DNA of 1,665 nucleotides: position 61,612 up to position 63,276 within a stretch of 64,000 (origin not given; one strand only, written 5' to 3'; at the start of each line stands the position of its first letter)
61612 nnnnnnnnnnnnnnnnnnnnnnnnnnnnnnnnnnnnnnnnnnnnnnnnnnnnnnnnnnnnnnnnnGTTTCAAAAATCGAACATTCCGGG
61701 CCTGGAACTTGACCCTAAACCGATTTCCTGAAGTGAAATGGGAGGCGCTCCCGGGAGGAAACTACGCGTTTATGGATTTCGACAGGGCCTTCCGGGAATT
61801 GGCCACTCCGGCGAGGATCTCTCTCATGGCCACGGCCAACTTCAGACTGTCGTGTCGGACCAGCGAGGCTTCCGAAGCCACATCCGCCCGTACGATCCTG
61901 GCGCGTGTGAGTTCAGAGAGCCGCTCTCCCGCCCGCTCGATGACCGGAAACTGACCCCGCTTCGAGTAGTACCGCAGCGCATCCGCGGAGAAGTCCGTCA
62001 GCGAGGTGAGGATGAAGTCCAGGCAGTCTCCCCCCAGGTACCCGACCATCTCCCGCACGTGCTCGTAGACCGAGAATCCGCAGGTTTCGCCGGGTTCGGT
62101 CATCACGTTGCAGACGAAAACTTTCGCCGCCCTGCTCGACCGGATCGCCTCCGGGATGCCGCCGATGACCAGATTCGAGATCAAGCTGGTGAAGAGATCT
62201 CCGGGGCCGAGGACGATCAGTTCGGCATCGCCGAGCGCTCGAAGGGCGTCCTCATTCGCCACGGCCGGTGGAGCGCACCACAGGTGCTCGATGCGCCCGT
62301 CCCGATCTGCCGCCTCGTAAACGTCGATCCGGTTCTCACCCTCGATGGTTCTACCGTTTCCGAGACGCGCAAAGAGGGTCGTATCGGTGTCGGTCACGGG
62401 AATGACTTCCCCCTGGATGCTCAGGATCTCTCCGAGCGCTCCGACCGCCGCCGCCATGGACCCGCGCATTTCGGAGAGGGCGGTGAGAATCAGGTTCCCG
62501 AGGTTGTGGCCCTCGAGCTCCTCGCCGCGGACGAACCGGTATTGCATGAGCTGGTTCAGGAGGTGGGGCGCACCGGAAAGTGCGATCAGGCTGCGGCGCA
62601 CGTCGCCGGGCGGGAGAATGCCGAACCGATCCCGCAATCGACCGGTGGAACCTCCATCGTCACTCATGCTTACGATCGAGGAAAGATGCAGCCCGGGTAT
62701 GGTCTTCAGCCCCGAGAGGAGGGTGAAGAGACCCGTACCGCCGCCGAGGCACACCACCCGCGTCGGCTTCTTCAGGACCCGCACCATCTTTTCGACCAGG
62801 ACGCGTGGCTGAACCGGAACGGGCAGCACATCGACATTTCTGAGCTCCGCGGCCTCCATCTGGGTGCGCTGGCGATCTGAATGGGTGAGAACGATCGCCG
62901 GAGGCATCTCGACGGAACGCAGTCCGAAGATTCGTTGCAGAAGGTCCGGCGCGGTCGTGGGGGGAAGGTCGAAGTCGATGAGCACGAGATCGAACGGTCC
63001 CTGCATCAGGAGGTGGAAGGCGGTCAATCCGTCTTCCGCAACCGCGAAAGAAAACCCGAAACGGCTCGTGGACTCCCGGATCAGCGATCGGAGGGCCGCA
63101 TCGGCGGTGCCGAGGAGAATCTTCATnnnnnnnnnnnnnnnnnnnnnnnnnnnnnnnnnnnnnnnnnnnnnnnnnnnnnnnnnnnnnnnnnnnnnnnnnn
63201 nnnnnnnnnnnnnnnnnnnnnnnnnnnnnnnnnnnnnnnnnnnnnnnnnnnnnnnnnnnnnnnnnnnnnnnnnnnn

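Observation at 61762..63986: Hanks kinase and REC-YvcK(GlmR-like) fusion directly upstream of the pel operon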

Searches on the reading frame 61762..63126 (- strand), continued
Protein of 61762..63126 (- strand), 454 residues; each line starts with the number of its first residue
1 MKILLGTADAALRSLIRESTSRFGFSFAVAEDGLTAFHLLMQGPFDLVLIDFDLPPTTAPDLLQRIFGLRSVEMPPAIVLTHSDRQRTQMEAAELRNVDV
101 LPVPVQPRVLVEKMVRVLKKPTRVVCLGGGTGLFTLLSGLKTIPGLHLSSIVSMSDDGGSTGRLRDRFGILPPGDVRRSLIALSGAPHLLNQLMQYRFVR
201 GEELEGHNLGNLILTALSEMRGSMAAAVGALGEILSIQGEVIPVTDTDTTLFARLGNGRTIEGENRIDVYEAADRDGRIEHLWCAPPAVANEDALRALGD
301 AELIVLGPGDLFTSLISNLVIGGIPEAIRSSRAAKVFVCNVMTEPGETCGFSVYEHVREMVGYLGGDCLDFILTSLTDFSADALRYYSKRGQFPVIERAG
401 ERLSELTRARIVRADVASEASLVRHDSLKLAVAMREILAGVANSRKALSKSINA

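Call 69: search_protein_families(library=pfam, proteins=[L079:144-1157:+, L079:1158-1529:+, L079:1543-2937:+, L079:2939-3961:+, L079:3928-5949:+, L079:8818-10134:+, L079:10232-10660:+, L079:10723-11166:+, L079:11303-11740:+, L079:11830-12852:+], max_evalue=0.001)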
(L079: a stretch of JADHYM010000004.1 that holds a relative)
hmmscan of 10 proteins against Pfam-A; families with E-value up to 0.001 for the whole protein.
L079:144-1157:+ (337 aa): 0 families

L079:1158-1529:+ (123 aa): 1 family
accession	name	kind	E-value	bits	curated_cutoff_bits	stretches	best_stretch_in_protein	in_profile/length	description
PF00072.30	Response_reg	-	1.5e-05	25.5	30.2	1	4-116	1-109/111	Response regulator receiver domain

L079:1543-2937:+ (464 aa): 2 families
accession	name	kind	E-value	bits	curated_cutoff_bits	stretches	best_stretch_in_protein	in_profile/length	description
PF13492.12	GAF_3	-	3.6e-10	40.8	27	1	171-302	3-127/129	GAF domain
PF01590.32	GAF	-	0.00017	22.6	22.4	1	172-302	4-133/133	GAF domain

L079:2939-3961:+ (340 aa): 4 families
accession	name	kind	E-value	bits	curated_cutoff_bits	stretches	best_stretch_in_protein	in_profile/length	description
PF13646.12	HEAT_2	-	2.7e-05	24.8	27.7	1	134-190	3-60/88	HEAT repeats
PF14559.12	TPR_19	-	3.1e-05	24.7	25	1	242-284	12-54/68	Tetratricopeptide repeat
PF13432.12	TPR_16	-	0.00029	21.6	32.7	0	264-303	6-45/65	Tetratricopeptide repeat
PF12895.13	ANAPC3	-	0.00087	20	27.2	0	251-308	19-75/82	Anaphase-promoting complex, cyclosome, subunit 3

L079:3928-5949:+ (673 aa): 2 families
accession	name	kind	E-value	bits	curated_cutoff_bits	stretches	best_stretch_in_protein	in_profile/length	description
PF13646.12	HEAT_2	-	4.6e-23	81.7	27.7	1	122-190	19-86/88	HEAT repeats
PF02985.28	HEAT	-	6.7e-05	23.2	23.5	0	433-453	7-27/31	HEAT repeat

L079:8818-10134:+ (438 aa): 1 family
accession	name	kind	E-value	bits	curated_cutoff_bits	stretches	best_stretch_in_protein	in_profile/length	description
PF01933.23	CofD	-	6.3e-82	275.5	30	1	123-405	1-280/290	2-phospho-L-lactate transferase CofD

L079:10232-10660:+ (142 aa): 1 family
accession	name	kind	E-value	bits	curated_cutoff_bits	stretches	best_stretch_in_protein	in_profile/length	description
PF00572.24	Ribosomal_L13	-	5e-44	149.6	23.8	1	13-131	1-119/119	Ribosomal protein L13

L079:10723-11166:+ (147 aa): 1 family
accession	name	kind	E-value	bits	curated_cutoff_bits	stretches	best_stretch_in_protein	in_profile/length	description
PF00380.25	Ribosomal_S9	-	2.8e-49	167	22.5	1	27-147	1-121/121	Ribosomal protein S9/S16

L079:11303-11740:+ (145 aa): 2 families
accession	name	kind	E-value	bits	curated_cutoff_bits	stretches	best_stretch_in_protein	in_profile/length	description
PF05635.17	23S_rRNA_IVP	-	3.6e-33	114.4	33.8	1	29-133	2-105/106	23S rRNA-intervening sequence protein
PF22296.2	bAvd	-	5.7e-06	27.2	40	1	37-138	8-106/107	bAvd-like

L079:11830-12852:+ (340 aa): 4 families
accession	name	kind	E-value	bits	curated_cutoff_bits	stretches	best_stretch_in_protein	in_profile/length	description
PF22698.1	Semialdhyde_dhC_1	-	3.8e-56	189.9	27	1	149-313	1-165/165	Semialdehyde dehydrogenase, dimerisation domain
PF01118.30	Semialdhyde_dh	-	6e-31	107.8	26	1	3-141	1-121/121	Semialdehyde dehydrogenase, NAD binding domain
PF02774.23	Semialdhyde_dhC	-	1e-21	78.3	26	1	159-316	2-184/184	Semialdehyde dehydrogenase, dimerisation domain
PF03435.24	Sacchrp_dh_NADP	-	0.00027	21.7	25.1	1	4-104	1-101/129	Saccharopine dehydrogenase NADP binding domain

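Call 77: search_protein_families(library=pfam, proteins=[L065:1141-2277:+, L065:2264-3628:+, L065:3522-4568:+, L065:4696-6831:+, L065:6976-7629:-, L065:7538-9043:+], max_evalue=0.001)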
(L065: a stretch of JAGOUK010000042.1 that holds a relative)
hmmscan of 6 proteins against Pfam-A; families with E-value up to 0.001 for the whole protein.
L065:1141-2277:+ (378 aa): 8 families
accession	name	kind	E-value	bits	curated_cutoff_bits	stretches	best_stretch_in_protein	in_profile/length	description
PF01370.27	Epimerase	-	4.3e-58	197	20.9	1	64-299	2-240/240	NAD dependent epimerase/dehydratase family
PF16363.11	GDP_Man_Dehyd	-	1.3e-45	156.8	27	1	65-361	2-331/332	GDP-mannose 4,6 dehydratase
PF01073.25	3Beta_HSD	-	1.9e-24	86.6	22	1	64-287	1-230/280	3-beta hydroxysteroid dehydrogenase/isomerase family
PF04321.23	RmlD_sub_bind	-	1.3e-12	47.9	27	1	62-338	2-258/287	RmlD substrate binding domain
PF02719.21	Polysacc_synt_2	-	5.9e-12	45.8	20.2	1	64-322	2-252/293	Polysaccharide biosynthesis protein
PF13460.12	NAD_binding_10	-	1.5e-09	38.4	27.2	1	67-212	1-130/184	NAD(P)H-binding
PF07993.18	NAD_binding_4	-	4.9e-08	32.9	20.1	0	123-275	85-251/258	Male sterility protein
PF05368.20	NmrA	-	8.2e-08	32.6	27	1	62-144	4-85/298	NmrA-like family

L065:2264-3628:+ (454 aa): 1 family
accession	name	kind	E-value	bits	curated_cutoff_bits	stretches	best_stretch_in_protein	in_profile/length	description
PF01933.23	CofD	-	8.7e-85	284.8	30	1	130-404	1-273/290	2-phospho-L-lactate transferase CofD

L065:3522-4568:+ (348 aa): 2 families
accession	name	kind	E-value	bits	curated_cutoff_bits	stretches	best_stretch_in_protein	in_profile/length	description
PF02518.31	HATPase_c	-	3.6e-26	92.2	26.4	1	235-341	5-110/111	Histidine kinase-, DNA gyrase B-, and HSP90-like ATPase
PF00512.31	HisKA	-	1.6e-09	38.1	26.9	1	120-185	2-66/66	His Kinase A (phospho-acceptor) domain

L065:4696-6831:+ (711 aa): 3 families
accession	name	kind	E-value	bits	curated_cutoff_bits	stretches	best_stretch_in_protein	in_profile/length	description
PF00115.25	COX1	-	1e-117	394.1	34.8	1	22-451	3-436/436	Cytochrome C and Quinol oxidase polypeptide I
PF02433.20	FixO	-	1.8e-79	266.7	29.6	1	493-704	1-215/219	Cytochrome C oxidase, mono-heme subunit/FixO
PF00034.26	Cytochrom_C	-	0.00016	23.3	21.3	0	546-704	4-89/90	Cytochrome c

L065:6976-7629:- (217 aa): 0 families

L065:7538-9043:+ (501 aa): 10 families
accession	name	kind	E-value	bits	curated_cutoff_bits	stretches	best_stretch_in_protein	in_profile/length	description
PF13746.11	Fer4_18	-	1.4e-39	135.3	27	1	243-344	1-113/114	4Fe-4S dicluster domain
PF11614.14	FixG_C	-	2.6e-10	40.9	25.6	1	375-482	2-105/119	IG-like fold at C-terminal of FixG, putative oxidoreductase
PF13534.11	Fer4_17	-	2.3e-09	38.1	22.2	1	247-307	7-61/61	4Fe-4S dicluster domain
PF12838.12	Fer4_7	-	2.6e-09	37.8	27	1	247-306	7-52/52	4Fe-4S dicluster domain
PF13187.11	Fer4_9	-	7.8e-08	32.7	27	1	248-305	8-50/52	4Fe-4S dicluster domain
PF13183.11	Fer4_8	-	1.2e-07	32.6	27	1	247-306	10-68/68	4Fe-4S dicluster domain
PF12801.12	Fer4_5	-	2.7e-07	30.9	22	1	117-153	3-38/48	4Fe-4S binding domain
PF13484.11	Fer4_16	-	1.4e-06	29.4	30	1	248-304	8-65/66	4Fe-4S double cluster binding domain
PF13237.11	Fer4_10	-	2.6e-06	27.7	25.5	2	248-303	15-53/53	4Fe-4S dicluster domain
PF14697.11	Fer4_21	-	0.00016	22.1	35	0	248-304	14-53/59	4Fe-4S dicluster domain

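Call 87: search_solved_structures(query=L065:1141-2277:+, max_evalue=1e-20)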
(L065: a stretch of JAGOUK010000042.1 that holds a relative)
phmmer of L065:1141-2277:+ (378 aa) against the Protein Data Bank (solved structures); distinct sequences matched with E-value up to 1e-20: 58.
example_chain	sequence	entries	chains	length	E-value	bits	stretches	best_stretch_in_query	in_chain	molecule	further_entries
6wjb_A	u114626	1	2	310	5.4e-72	246.4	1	61-345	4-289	NAD-dependent epimerase/dehydratase family protein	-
6wj9_A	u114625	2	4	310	5.2e-71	243.2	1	61-345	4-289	NAD-dependent epimerase/dehydratase family protein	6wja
6dnt_A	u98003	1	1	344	2e-63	218.2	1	51-366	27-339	NAD-dependent epimerase/dehydratase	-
4zrm_A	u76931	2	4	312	8.1e-59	203.1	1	63-368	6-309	UDP-glucose 4-epimerase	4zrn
3ru7_A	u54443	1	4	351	3.3e-57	197.7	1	61-372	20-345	WbgU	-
3ru9_A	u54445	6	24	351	6e-57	196.9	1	61-372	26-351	WbgU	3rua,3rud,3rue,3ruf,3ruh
3lu1_A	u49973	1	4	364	7.3e-57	196.6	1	61-372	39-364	WbgU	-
10ke_A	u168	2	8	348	3.8e-56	194.3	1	60-365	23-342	Capsular polysaccharide biosynthesis protein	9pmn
3ruc_A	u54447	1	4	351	1.5e-55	192.3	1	61-372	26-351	WbgU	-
1sb8_A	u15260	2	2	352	1.4e-54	189.1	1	63-365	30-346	wbpP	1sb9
2p5u_A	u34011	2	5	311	1.5e-49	172.5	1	63-369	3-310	UDP-glucose 4-epimerase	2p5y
7ys8_A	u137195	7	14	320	2.9e-47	165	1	62-366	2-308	UDP-glucose 4-epimerase | UDP-glucose 4-epimerase along with EC 5.1.3.2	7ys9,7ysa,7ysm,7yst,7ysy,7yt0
6pmh_A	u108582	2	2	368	2.6e-42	148.7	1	56-366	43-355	UDP-glucose 4-epimerase related protein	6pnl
6kv9_A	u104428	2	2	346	8.5e-42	147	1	63-374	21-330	MoeE5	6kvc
2pzj_A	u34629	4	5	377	6.2e-39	137.6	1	62-371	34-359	Putative nucleotide sugar epimerase/ dehydratase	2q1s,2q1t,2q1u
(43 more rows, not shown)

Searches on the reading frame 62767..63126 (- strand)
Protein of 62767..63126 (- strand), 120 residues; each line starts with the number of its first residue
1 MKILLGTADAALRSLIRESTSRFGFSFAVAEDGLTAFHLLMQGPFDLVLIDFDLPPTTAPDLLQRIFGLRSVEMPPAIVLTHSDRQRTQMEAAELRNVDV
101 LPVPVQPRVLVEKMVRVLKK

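Call 80: search_protein_representatives(protein=window:62767-63126:-)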
Query: 120 residues. Proteins with E-value up to 0.001 (for the whole library): 5402; up to 1e-10: 39; up to 1e-30: 0. The best 150 are listed.
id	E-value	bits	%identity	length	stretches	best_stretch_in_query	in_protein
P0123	5.5e-23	97.8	45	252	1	1-119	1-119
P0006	5.0e-22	94.7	44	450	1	1-119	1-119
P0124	1.7e-20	89.8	29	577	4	8-116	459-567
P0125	2.0e-15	73.5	32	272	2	3-111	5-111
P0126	9.9e-15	71.2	25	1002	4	1-92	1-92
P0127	3.0e-14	69.7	28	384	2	10-111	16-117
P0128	4.1e-14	69.2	27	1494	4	22-113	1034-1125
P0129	4.9e-14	69.0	32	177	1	1-118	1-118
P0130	2.4e-13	66.8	28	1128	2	13-118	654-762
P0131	3.3e-13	66.3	28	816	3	36-119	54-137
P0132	3.7e-13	66.2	27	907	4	3-118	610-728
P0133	4.6e-13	65.9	29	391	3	3-81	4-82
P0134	1.6e-12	64.2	28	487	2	8-112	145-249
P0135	2.2e-12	63.7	28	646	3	2-116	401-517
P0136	2.4e-12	63.6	33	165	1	1-116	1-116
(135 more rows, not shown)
